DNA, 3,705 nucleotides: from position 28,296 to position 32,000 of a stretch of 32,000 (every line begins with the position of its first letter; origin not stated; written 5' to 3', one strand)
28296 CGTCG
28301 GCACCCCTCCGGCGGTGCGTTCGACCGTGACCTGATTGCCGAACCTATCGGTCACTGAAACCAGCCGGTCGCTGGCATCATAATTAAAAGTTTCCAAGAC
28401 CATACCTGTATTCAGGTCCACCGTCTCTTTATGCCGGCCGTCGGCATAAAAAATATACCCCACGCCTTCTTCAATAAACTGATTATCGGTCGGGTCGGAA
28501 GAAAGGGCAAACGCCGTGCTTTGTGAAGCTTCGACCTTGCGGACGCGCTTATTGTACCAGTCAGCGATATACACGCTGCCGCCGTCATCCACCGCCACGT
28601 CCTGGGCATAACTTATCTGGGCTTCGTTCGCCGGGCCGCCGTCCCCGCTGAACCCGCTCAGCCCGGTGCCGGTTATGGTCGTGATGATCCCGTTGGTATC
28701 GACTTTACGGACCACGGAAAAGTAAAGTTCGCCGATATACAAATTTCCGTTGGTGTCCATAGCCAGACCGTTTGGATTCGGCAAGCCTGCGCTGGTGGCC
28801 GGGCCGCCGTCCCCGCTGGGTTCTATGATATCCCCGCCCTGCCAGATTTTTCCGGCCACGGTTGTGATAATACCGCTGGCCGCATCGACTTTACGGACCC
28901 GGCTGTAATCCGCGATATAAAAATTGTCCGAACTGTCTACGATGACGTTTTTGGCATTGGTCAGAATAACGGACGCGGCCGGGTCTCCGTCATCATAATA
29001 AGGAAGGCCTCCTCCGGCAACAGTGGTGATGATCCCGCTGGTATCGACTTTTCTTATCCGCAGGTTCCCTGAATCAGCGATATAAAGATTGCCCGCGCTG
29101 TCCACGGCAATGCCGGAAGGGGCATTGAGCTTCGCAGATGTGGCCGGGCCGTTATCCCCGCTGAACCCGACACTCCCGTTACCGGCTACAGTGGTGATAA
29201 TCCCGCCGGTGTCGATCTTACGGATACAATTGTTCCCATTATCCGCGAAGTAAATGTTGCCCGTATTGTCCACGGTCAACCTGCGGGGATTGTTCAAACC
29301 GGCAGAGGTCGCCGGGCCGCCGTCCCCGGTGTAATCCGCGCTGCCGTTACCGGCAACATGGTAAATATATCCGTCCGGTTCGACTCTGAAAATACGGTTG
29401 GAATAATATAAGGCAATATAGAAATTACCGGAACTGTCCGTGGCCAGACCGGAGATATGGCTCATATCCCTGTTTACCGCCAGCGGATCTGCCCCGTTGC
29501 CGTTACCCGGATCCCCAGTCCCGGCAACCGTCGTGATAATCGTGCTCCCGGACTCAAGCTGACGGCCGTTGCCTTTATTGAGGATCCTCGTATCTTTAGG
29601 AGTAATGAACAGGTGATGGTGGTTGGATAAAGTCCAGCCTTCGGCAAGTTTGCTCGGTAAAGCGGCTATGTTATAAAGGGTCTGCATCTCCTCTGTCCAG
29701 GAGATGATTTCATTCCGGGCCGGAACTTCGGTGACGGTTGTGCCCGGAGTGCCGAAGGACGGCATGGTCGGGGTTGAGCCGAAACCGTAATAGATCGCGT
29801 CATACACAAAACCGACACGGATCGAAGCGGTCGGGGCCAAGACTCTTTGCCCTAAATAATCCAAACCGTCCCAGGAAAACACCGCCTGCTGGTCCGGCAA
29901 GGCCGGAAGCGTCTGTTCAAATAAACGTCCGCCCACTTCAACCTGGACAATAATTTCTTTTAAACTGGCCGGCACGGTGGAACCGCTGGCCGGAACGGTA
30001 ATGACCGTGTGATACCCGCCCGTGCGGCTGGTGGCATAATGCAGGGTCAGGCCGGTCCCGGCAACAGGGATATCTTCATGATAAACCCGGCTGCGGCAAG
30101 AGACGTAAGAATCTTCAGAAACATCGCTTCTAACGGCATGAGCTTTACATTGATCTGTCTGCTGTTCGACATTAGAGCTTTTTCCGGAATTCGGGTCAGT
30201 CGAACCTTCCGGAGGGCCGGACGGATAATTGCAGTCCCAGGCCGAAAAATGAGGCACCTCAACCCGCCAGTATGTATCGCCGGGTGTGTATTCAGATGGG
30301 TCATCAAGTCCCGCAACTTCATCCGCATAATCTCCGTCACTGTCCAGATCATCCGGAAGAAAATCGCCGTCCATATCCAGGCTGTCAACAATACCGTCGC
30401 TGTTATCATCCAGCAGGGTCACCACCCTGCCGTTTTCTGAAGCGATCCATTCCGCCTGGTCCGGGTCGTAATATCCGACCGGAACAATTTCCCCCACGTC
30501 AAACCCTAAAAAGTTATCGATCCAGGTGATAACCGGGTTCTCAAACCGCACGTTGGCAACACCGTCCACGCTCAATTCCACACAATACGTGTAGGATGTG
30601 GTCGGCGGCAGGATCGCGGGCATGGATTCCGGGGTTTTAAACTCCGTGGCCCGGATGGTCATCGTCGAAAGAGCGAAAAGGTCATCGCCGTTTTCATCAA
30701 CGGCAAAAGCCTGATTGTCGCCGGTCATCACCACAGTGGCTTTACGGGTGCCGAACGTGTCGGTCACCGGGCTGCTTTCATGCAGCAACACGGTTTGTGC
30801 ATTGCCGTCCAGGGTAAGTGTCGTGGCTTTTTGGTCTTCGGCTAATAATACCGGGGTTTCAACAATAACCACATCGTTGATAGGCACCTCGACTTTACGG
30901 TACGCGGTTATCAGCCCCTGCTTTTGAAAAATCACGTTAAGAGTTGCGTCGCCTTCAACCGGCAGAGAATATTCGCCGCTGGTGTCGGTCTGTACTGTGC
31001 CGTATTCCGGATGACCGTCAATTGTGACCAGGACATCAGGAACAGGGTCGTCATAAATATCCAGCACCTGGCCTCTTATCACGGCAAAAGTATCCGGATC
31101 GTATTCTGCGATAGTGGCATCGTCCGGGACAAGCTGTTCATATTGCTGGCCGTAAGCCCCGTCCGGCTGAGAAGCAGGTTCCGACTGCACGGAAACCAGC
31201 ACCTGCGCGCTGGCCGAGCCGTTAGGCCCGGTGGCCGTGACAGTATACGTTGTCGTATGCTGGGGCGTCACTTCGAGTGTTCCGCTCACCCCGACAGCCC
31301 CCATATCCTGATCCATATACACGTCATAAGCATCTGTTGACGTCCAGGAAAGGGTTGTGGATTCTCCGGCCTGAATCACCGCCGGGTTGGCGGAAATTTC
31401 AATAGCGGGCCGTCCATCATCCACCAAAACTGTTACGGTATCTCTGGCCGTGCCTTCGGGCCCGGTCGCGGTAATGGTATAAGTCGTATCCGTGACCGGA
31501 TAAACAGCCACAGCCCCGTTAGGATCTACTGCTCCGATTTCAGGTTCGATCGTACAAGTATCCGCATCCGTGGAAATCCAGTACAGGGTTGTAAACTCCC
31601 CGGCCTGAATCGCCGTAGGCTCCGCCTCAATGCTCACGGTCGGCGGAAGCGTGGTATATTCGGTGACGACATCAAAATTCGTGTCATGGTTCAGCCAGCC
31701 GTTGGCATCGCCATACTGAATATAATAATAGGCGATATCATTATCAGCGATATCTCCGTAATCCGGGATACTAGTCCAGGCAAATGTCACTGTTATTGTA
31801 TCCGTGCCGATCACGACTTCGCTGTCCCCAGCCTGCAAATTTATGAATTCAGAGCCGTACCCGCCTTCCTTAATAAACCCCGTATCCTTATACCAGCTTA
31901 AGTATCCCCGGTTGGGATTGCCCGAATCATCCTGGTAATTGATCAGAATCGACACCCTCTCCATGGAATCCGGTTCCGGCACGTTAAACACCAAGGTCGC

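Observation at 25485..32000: Bacterial protein with the full teneurin-like domain order (TTR-like, plug region, six-bladed NHL, YD shell, Rhs core, tip)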

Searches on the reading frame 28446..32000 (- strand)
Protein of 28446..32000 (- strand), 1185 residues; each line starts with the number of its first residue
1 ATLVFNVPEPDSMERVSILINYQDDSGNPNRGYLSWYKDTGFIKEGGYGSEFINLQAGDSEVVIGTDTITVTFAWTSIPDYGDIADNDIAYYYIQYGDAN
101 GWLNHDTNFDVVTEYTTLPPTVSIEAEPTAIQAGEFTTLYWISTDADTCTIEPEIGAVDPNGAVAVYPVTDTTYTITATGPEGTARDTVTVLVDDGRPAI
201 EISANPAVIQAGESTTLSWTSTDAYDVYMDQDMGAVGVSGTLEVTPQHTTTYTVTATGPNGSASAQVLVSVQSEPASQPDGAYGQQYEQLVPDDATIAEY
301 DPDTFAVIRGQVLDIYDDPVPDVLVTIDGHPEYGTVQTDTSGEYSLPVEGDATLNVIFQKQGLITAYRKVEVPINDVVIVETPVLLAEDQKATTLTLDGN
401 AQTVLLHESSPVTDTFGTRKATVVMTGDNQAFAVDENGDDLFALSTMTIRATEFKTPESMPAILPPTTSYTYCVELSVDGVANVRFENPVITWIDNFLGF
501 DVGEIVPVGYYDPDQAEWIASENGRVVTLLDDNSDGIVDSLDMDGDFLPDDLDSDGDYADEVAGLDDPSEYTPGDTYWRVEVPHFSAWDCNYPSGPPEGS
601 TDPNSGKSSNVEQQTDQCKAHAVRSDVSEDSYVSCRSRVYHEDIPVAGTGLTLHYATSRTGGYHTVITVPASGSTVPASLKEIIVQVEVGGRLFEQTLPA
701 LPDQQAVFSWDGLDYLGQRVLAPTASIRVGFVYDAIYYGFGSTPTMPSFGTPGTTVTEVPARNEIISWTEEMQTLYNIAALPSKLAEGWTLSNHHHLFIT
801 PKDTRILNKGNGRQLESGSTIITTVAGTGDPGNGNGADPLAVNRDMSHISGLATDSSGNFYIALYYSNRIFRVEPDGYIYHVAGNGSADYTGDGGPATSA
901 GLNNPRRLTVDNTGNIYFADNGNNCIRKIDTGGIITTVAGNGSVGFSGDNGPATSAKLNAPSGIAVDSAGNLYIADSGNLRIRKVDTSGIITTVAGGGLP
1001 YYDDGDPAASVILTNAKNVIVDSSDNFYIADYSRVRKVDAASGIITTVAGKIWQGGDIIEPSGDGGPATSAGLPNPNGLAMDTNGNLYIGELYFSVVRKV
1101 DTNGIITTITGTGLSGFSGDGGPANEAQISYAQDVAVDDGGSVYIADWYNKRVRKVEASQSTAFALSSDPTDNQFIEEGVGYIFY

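Call 51: predict_structure(alignment_id=A1)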
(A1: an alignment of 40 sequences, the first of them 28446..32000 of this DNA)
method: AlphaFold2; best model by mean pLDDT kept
length: 1185 residues; sequences in the alignment: 40
mean_pLDDT: 79.6   pTM: 0.50
mean pLDDT of the five models: 79.6, 78.2, 77.6, 74.8, 71.3
residues with pLDDT >= 90: 454; 70-90: 463; 50-70: 128; < 50: 140
segments of 3 or more residues with pLDDT < 50: 79-88, 104-117, 614-644, 646-662, 778-818, 1160-1185
pLDDT, mean of each block of 10 residues (from residue 1): 65 72 59 72 63 57 70 58 44 63 47 48 87 76 87 84 81 88 86 78 93 93 87 87 92 85 88 84 75 89 88 94 93 93 93 91 90 83 91 84 87 83 90 84 85 89 78 89 89 91 88 84 91 90 92 87 86 93 91 84 82 47 36 34 43 45 71 90 89 88 90 62 77 88 69 78 85 61 42 40 41 46 90 84 92 93 95 93 93 92 95 94 97 95 90 95 93 95 95 79 79 90 94 92 92 68 71 89 92 90 82 83 83 92 93 82 38 33 29
secondary structure, 60 per line:
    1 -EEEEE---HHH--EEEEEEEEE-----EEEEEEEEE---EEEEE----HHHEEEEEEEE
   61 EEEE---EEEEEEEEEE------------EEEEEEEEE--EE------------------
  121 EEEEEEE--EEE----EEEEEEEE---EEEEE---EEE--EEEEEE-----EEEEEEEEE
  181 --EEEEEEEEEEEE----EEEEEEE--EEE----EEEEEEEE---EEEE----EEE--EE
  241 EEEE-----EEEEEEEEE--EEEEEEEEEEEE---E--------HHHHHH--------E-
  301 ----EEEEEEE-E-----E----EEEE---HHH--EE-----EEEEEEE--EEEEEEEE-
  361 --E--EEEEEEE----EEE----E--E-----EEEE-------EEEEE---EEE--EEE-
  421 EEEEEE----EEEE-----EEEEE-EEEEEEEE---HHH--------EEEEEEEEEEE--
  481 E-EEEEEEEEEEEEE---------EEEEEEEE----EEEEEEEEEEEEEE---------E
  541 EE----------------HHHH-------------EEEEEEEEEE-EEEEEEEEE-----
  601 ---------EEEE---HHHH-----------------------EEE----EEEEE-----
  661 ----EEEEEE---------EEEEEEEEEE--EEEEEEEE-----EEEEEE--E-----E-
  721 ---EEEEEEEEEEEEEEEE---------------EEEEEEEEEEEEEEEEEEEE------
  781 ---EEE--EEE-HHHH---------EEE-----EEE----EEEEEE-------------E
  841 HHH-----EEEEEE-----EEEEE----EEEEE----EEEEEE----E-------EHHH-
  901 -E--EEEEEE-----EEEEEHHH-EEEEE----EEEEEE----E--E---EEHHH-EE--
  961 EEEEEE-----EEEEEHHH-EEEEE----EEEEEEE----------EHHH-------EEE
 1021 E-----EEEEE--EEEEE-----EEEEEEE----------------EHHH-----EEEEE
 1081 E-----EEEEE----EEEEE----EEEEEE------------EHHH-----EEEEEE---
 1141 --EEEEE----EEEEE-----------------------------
elements in order (helices of 4 or more, strands of 3 or more residues): E2-6 E15-23 E29-37 E41-45 E53-64 E68-77 E90-98 E121-127 E130-132 E137-144 E148-152 E156-158 E161-166 E172-180 E183-194 E199-205 E208-210 E215-222 E226-229 E234-236 E239-244 E250-258 E261-272 H285-290 E305-311 E324-327 E343-349 E352-359 E366-372 E377-379 E393-396 E404-408 E412-414 E417-419 E421-426 E431-434 E440-444 E446-453 E468-478 E483-495 E505-512 E517-530 E540-542 H559-562 E576-585 E587-595 E610-613 H617-620 E644-646 E651-655 E665-670 E680-689 E692-699 E705-710 E724-739 E755-774 E784-786 E789-791 H793-796 E806-808 E814-816 E821-826 E849-854 E860-864 E869-873 E878-883 E905-910 E916-920 E925-929 E934-939 E961-966 E972-976 E981-985 E990-996 E1018-1021 E1027-1031 E1034-1038 E1044-1050 E1076-1081 E1087-1091 E1096-1100 E1105-1110 E1132-1137 E1143-1147 E1152-1156
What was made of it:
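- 31176..31646 (-): Two tandem bacterial Ig-like domains (aa 119-196 and 197-275). Beta-sandwiches at pLDDT 76-93 (call 51).
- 28521..29543 (-): Closed six-bladed NHL beta-propeller, aa 820-1160. Six four-stranded blades at pLDDT 90-97 (call 51).
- Checked: They are beta-sandwiches in the AlphaFold model (call 51). The model shows six four-stranded blades (call 51).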

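Call 54: fold_search(model_id=the predicted structure, library=pdb)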
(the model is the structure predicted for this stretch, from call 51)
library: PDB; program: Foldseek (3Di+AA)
matches with E <= 10: 1699; with E <= 0.001: 441
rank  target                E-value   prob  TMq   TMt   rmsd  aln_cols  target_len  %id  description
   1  9ifo_A                1.9e-38  1.00  0.28  0.24   9.7       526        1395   39  Structure of Teneurin-Like Protein (TLP) (released 2026-03-11)
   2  8fia_A                8.8e-35  1.00  0.26  0.17  23.6       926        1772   18  The structure of fly Teneurin self assembly (released 2023-05-03)
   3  8r54_A                6.3e-34  1.00  0.26  0.16  23.1       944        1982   18  Mouse teneurin-3 non-compact subunit - A0B0 isoform (released 2024-05-08)
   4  6fb3_A                1.5e-33  1.00  0.26  0.17  22.8       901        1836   20  Teneurin 2 Partial Extracellular Domain (released 2018-03-28)
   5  8r50_A                2.7e-33  1.00  0.24  0.15  23.0       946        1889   18  Mouse teneurin-3 compact dimer - A1B1 isoform (released 2024-05-08)
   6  7ban_A                1.0e-32  1.00  0.25  0.16  21.9       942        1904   19  human Teneurin4 Mut C2 (released 2022-01-12)
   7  7bam_A                1.5e-32  1.00  0.25  0.16  22.4       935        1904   19  human Teneurin4 WT C2 (released 2021-12-01)
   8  8r51_A                1.4e-31  1.00  0.23  0.16  22.8       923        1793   18  Mouse teneurin-3 non-compact subunit - A1B1 isoform (released 2024-05-08)
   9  9g2f_A                6.2e-30  1.00  0.26  0.18  16.6       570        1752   26  Mouse Teneurin2 dimer variant A1B1 (released 2026-01-21)
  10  9g42_A                7.5e-30  1.00  0.26  0.18  17.1       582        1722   26  Mouse Teneurin2 dimer variant A0B0 (released 2026-01-21)
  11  6ske_A                1.7e-29  1.00  0.26  0.18  16.5       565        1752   26  Teneurin 2 in complex with Latrophilin 2 Lec domain (released 2020-02-12)
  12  6vhh_A                3.2e-29  1.00  0.26  0.18  16.7       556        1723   27  Human Teneurin-2 and human Latrophilin-3 binary complex (released 2020-06-03)
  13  6fay                  7.4e-24  1.00  0.25  0.20  16.6       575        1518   23  Teneurin3 monomer (released 2018-03-28)
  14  6qsd                  3.8e-18  1.00  0.20  0.89   3.3       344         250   25  Crystal structure of Pizza6S (released 2020-03-18)
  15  6f0t_A                4.5e-18  1.00  0.20  0.90   2.9       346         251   25  Crystal structure of Pizza6-SFW (released 2018-03-21)
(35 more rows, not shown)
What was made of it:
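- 28521..29543 (-): TM 0.85-0.90 to Pizza6 (call 54).
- Checked: It reaches TM 0.85-0.90 to six-bladed Pizza6 propellers (call 54).
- Foldseek on the AlphaFold model gives 9ifo at 1.9e-38 and teneurins at 1e-35 to 1e-30 (calls 51, 54).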

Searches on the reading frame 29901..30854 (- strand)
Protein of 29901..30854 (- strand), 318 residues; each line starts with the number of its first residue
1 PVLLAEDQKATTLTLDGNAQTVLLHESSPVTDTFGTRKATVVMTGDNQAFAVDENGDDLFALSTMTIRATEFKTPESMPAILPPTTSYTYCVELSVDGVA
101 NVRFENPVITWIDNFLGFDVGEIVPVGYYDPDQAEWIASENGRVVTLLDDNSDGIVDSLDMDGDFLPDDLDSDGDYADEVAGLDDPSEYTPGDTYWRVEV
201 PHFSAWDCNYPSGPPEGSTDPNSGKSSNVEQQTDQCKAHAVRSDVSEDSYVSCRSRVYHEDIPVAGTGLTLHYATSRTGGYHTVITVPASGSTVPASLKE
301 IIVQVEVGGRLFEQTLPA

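Call 39: search_protein_families(library=pfam, proteins=[window:29901-30854:-], max_evalue=10)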
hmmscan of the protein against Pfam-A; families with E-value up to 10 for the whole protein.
window:29901-30854:- (318 aa): 1 family
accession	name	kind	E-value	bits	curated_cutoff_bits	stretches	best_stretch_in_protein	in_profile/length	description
PF03873.18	RseA_C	-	0.02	15.6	23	1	285-300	6-21/55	Anti sigma-E protein RseA, C-terminal domain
